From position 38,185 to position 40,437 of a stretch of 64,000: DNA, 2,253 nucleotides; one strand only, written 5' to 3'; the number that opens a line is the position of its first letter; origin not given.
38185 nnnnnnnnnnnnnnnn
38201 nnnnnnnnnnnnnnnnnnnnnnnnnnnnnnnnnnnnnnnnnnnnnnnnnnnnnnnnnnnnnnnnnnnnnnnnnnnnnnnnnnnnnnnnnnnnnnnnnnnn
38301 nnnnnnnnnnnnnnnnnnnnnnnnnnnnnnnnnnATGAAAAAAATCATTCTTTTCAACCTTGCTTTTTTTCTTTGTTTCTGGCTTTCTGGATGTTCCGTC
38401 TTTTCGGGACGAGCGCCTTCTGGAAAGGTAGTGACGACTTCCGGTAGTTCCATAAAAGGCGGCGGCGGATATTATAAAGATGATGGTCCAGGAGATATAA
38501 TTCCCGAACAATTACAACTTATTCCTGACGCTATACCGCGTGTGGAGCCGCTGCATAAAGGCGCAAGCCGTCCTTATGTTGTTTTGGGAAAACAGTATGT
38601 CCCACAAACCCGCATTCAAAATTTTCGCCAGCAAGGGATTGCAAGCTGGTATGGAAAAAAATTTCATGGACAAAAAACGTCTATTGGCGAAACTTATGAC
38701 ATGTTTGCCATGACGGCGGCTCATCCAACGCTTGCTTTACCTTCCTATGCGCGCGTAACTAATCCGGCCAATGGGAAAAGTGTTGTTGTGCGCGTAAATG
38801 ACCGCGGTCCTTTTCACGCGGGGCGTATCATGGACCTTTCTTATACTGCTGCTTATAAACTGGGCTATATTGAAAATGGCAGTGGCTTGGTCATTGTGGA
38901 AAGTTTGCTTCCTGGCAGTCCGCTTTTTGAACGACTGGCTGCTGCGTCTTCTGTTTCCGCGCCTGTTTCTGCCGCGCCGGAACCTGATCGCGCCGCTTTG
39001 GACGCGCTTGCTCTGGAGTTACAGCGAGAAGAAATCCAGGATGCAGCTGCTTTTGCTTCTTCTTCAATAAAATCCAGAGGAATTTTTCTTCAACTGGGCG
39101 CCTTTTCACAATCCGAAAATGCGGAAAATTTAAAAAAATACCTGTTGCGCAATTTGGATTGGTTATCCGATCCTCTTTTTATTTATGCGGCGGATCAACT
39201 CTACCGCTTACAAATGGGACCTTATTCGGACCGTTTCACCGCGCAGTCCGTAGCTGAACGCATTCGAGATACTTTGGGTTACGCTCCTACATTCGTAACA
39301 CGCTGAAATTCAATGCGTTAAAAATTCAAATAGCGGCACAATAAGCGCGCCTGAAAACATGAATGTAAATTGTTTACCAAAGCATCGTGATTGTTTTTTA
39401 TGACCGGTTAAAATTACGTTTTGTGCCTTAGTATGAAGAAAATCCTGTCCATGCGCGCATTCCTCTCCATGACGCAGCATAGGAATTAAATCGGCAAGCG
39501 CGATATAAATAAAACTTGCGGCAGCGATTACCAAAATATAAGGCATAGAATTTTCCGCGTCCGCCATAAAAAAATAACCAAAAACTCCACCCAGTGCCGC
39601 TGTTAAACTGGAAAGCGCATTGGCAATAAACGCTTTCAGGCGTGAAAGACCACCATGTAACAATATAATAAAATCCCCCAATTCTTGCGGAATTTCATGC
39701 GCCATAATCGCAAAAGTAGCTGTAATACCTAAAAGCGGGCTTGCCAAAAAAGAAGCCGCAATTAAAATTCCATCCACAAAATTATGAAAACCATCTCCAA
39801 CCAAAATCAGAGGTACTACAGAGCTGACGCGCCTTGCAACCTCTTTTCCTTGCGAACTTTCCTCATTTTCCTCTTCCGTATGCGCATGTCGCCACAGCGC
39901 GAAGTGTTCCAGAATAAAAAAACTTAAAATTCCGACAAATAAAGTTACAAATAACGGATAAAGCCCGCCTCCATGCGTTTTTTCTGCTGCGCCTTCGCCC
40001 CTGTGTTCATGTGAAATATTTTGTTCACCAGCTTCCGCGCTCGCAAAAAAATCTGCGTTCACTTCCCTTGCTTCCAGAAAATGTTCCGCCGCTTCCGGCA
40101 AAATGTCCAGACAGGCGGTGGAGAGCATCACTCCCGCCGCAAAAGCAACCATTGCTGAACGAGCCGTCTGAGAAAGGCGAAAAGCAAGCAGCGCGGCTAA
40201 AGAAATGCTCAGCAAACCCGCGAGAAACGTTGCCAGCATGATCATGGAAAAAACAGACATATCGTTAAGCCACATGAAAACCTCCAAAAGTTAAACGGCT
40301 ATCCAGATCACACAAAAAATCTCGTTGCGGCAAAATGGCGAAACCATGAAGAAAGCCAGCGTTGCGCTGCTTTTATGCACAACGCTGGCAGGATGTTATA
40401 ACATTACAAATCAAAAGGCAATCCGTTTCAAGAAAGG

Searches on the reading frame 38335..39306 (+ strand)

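Call 64: search_protein_families(library=pfam, proteins=[window:38335-39306:+], max_evalue=0.00001)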
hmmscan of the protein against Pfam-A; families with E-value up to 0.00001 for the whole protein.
window:38335-39306:+ (323 aa): 2 families
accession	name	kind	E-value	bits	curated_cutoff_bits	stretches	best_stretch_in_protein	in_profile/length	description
PF03330.24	DPBB_1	-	2.2e-24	85.9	28.8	1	99-184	2-79/83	Lytic transglycolase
PF05036.18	SPOR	-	9.9e-10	39.1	21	1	248-321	3-75/76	SPOR domain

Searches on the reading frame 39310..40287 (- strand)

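Call 64: search_protein_families(library=pfam, proteins=[window:39310-40287:-], max_evalue=0.00001)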
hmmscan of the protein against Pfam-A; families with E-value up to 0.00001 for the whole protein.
window:39310-40287:- (325 aa): 1 family
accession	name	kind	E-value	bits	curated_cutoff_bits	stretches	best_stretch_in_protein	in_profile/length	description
PF02535.28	Zip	-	2.5e-34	119.4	35.1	2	135-317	155-319/323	ZIP Zinc transporter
